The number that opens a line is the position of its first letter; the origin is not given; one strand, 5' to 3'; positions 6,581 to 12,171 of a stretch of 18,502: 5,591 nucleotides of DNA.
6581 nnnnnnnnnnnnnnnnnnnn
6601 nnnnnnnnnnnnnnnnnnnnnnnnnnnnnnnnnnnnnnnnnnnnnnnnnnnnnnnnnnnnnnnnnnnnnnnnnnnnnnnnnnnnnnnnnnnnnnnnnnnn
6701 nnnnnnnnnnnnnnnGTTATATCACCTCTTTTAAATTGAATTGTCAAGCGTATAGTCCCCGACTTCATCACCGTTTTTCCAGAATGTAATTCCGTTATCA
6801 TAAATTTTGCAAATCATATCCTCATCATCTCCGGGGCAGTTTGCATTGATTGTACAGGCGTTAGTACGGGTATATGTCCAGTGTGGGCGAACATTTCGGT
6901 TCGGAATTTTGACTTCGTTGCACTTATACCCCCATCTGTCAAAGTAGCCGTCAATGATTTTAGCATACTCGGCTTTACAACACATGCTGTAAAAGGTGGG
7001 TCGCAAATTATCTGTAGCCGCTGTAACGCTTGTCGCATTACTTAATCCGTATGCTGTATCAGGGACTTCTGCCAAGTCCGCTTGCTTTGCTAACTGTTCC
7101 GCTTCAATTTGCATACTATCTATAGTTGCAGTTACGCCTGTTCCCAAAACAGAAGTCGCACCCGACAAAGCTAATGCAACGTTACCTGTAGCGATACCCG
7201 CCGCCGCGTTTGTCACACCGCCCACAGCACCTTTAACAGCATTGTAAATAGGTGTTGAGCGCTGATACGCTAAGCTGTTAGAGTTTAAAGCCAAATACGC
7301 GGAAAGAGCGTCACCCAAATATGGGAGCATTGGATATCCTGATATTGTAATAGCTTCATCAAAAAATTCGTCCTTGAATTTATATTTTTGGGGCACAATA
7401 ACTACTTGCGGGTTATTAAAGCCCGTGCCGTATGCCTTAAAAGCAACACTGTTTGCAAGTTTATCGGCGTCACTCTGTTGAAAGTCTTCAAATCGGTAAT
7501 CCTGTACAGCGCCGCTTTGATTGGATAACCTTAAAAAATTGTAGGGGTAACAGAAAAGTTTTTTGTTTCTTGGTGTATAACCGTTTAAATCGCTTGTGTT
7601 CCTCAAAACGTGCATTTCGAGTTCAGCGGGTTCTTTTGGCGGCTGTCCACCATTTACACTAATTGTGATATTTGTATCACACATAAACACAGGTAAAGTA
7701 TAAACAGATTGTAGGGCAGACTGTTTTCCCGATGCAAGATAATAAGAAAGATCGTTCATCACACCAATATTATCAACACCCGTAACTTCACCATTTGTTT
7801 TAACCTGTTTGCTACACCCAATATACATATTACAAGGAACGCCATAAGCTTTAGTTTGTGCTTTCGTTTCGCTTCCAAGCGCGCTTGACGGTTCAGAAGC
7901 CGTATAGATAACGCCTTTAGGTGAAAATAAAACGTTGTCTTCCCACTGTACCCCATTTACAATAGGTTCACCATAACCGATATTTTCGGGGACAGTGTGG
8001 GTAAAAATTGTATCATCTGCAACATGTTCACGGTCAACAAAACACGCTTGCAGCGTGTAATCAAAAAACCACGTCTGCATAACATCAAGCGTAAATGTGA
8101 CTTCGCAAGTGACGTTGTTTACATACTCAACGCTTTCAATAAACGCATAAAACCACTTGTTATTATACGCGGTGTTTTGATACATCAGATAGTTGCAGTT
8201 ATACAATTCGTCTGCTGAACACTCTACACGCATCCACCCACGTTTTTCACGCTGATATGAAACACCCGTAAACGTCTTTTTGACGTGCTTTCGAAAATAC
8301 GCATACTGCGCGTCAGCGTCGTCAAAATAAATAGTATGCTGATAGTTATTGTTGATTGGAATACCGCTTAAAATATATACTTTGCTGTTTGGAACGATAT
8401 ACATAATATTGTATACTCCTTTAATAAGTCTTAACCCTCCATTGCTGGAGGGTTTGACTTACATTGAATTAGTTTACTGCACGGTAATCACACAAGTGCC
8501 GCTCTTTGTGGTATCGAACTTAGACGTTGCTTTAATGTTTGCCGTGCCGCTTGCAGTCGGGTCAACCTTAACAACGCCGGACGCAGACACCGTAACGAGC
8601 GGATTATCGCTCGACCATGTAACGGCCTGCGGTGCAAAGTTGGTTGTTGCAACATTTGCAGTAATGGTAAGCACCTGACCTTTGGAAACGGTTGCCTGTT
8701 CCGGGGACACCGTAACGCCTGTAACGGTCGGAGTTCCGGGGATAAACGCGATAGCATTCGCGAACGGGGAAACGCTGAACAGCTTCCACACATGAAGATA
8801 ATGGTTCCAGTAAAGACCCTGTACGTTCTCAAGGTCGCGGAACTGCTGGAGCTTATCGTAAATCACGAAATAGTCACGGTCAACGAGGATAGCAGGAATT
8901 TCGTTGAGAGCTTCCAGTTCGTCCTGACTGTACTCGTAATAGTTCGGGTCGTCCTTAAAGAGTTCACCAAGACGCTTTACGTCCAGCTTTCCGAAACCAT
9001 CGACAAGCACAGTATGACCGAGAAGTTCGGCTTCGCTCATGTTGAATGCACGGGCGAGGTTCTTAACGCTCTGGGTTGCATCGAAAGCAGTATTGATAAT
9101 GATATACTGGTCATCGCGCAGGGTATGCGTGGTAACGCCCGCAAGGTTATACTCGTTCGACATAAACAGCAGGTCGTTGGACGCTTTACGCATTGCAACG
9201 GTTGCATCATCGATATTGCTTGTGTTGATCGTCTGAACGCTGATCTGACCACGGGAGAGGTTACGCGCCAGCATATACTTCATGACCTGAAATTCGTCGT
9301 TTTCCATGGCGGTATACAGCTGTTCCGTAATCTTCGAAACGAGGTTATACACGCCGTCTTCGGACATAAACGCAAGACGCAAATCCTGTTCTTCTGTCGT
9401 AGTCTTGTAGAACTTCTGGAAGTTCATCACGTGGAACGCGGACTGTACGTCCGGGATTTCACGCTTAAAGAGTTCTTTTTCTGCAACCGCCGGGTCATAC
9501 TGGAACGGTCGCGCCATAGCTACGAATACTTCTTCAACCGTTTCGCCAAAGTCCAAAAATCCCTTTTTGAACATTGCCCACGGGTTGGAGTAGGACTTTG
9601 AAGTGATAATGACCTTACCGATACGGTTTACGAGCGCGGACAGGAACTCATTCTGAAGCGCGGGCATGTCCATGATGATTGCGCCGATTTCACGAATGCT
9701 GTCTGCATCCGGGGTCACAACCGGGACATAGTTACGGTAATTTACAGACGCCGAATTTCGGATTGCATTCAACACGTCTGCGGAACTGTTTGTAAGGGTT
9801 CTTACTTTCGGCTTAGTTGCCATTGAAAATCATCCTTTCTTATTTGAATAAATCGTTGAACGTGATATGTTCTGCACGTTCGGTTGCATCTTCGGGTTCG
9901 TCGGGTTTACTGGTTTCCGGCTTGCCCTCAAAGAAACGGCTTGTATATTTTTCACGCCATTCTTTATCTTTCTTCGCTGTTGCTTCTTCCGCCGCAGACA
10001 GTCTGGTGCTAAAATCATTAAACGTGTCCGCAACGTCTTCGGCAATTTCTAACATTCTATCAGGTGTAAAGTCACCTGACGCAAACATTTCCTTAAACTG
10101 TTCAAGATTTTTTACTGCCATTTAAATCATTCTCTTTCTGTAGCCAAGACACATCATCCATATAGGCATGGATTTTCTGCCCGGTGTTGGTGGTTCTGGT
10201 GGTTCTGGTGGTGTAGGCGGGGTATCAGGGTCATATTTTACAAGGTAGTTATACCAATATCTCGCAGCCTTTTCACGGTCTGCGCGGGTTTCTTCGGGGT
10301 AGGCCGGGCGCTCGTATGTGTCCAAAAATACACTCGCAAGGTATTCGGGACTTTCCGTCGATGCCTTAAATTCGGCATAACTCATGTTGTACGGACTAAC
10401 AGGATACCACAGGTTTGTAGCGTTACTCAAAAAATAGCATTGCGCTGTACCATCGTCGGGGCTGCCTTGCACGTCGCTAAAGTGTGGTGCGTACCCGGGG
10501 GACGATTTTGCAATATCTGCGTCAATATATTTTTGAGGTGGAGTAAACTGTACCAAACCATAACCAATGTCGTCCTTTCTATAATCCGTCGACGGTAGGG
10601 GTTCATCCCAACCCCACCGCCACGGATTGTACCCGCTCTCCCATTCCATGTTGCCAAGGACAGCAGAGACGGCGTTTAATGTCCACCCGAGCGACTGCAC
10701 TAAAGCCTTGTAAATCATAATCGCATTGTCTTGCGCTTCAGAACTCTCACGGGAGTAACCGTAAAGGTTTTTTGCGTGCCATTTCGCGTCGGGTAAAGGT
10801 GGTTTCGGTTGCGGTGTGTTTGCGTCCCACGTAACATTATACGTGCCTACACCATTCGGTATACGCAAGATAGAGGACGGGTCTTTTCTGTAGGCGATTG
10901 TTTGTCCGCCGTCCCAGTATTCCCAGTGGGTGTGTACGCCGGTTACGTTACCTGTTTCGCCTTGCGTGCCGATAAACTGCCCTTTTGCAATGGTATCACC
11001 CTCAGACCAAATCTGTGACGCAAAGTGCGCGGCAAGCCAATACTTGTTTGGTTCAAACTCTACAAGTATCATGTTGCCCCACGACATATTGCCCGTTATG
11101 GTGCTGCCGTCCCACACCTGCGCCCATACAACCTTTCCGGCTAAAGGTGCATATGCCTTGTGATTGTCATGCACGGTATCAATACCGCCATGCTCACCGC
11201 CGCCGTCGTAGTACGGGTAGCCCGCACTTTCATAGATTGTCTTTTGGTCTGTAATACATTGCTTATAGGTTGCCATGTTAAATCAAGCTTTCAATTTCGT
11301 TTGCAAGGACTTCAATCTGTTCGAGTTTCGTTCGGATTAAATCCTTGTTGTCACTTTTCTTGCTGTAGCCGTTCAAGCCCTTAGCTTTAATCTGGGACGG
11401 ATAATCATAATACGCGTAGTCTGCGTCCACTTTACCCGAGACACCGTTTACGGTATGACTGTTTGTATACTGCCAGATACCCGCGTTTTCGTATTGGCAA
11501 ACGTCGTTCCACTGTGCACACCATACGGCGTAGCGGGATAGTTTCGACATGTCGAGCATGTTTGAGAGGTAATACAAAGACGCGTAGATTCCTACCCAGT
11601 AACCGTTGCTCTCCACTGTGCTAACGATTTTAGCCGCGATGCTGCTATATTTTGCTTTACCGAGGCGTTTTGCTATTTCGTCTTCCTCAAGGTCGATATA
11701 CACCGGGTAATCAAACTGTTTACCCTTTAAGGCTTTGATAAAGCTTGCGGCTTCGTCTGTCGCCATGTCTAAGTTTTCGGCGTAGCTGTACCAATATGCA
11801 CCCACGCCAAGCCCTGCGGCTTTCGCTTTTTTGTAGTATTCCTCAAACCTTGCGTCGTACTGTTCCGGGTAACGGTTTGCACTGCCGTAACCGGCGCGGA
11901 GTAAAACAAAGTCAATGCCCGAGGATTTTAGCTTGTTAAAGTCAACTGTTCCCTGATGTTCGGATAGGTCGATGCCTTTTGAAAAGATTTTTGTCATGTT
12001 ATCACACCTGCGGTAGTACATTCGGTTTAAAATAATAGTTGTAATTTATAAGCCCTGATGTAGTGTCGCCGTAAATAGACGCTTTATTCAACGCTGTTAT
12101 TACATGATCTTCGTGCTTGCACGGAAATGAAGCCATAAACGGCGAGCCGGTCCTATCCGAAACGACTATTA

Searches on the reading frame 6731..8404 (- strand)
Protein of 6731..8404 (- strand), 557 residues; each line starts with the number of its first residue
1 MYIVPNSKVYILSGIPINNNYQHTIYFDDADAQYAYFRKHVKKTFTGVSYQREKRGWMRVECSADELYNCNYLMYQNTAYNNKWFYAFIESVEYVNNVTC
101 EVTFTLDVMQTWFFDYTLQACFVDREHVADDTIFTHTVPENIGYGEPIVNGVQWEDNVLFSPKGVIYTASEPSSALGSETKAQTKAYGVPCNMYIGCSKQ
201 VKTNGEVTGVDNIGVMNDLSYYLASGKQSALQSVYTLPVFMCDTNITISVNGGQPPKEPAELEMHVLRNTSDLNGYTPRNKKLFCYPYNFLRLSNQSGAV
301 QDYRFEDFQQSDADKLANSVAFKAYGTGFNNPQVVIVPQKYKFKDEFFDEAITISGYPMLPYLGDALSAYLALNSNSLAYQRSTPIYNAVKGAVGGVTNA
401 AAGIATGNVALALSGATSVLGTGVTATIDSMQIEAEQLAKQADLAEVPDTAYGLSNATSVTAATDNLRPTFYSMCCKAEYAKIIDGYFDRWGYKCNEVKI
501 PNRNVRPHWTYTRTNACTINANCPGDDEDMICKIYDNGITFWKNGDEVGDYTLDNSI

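Call 10: search_protein_families(library=phrogs, proteins=[window:6731-8404:-], max_evalue=0.001)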
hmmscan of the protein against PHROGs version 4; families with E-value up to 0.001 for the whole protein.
window:6731-8404:- (557 aa): 5 families
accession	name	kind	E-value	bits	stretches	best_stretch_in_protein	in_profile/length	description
phrog_2248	-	tail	4.8e-74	251.1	1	4-556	2-584/590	tail protein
phrog_16740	-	tail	2e-17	64.5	1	280-555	120-395/399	tail protein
phrog_16615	-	other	2.6e-13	50.6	1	8-176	4-176/529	peptidase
phrog_9205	-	unknown function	5e-12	45.3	1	6-126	5-127/1144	-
phrog_32033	-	tail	2.4e-09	37.4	1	7-129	5-132/562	tail protein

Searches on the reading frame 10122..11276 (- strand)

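Call 10: search_protein_families(library=phrogs, proteins=[window:10122-11276:-], max_evalue=0.001)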
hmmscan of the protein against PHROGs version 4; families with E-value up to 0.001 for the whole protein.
window:10122-11276:- (384 aa): 13 families
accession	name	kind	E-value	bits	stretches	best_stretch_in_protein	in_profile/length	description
phrog_11037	-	unknown function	3.7e-36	126.1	2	178-347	11-160/365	-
phrog_1067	-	head and packaging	6.2e-15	55.7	2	25-144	758-870/991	minor head protein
phrog_10030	-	tail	4.3e-11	41.8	1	40-128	1926-2013/2105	tail length tape measure protein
phrog_7767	-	other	6e-11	43.4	1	28-127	20-113/194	metallo-endopeptidase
phrog_16615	-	other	2.3e-10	40.9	1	17-127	407-511/529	peptidase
phrog_14988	-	other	5.5e-10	40.4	1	26-154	30-163/272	peptidase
phrog_6700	-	lysis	7.7e-09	34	1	27-128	2624-2719/2898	endolysin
phrog_8537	-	unknown function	6.1e-07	30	1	59-144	39-125/384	-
phrog_3578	-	lysis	2e-06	28.5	1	76-128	294-344/405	endolysin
phrog_9205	-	unknown function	3.7e-05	22.6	1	41-142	565-662/1144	-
phrog_37190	-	other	4.2e-05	24.1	1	29-125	141-230/244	peptidase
phrog_28672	-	other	0.00018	21.3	1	26-120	285-373/397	metallo-endopeptidase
phrog_167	-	tail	0.00093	18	0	17-246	1208-1365/1555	tail length tape measure protein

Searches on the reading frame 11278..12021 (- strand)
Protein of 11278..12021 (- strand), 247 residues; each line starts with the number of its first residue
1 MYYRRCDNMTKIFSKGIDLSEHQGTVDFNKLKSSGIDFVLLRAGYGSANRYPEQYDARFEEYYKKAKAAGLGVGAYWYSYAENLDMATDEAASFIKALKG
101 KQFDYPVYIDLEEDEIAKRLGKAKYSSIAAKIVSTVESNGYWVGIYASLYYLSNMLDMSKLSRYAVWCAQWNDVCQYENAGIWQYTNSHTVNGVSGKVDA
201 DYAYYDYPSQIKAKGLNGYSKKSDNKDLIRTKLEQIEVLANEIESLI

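Call 10: search_protein_families(library=phrogs, proteins=[window:11278-12021:-], max_evalue=0.001)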
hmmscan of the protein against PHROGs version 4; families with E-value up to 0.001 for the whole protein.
window:11278-12021:- (247 aa): 4 families
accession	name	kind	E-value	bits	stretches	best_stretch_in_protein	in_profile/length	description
phrog_291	-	lysis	6.1e-45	154.9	1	14-213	113-313/509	endolysin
phrog_6745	-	lysis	7.5e-34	118.2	1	14-176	4-159/396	endolysin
phrog_6219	-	lysis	9e-31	108.6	1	15-238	3-221/326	endolysin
phrog_3084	-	lysis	5.2e-11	43.2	1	16-202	161-352/468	endolysin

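Call 47: list_cluster_members(proteins=[window:11278-12021:-, window:8474-9823:-, window:14472-16454:-, window:13273-14313:+])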
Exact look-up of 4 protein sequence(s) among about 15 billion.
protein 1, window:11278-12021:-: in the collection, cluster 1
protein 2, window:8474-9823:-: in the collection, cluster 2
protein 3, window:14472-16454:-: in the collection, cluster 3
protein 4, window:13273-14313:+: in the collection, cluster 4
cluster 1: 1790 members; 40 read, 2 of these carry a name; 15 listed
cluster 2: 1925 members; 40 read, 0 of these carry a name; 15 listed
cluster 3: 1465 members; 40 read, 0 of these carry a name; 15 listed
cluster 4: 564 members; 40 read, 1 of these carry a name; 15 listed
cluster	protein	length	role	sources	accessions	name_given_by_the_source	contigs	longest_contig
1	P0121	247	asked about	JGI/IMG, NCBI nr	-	-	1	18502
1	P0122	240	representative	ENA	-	-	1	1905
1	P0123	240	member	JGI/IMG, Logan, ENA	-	GH25 family lysozyme M1 (1,4-beta-N-acetylmuramidase)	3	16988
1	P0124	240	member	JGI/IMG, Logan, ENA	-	GH25 family lysozyme M1 (1,4-beta-N-acetylmuramidase)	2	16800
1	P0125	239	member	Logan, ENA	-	-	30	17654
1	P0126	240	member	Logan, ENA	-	-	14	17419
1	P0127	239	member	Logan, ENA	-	-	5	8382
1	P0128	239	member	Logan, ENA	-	-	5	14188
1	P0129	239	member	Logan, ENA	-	-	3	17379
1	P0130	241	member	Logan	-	-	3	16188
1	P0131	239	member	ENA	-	-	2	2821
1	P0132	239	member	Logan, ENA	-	-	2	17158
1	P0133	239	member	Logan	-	-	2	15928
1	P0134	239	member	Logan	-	-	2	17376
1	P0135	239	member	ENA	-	-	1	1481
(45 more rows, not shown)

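Call 64: find_homologous_proteins(query=window:11278-12021:-, max_evalue=1e-30)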
Query window:11278-12021:- (247 aa): 2170 proteins with E <= 1e-30 among 3259 candidates; the best 120 are listed.
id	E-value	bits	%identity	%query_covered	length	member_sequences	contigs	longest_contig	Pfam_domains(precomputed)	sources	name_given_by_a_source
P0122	6.6e-144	496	92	96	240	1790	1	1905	PF01183.27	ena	-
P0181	5.1e-142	490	93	96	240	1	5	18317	PF01183.27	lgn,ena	-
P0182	3.8e-140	484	90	97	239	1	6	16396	PF01183.27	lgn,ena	-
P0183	4.6e-140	483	90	97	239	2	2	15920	PF01183.27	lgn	-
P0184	2.0e-138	478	89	97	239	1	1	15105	PF01183.27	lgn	-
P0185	2.4e-138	478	89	97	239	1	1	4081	PF01183.27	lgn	-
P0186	5.5e-138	477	89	96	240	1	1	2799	PF01183.27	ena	-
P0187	3.3e-137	474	88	97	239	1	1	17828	PF01183.27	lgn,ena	-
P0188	5.0e-137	473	88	96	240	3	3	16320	PF01183.27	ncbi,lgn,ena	-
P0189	6.1e-137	473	88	96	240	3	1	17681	PF01183.27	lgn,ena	-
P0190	1.4e-136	472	89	96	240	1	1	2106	PF01183.27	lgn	-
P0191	2.1e-136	471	88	97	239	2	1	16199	PF01183.27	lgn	-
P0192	4.8e-136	470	88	96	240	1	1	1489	PF01183.27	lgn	-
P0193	6.3e-136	470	88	97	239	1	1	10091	PF01183.27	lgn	-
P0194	3.5e-135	467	86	97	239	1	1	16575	PF01183.27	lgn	-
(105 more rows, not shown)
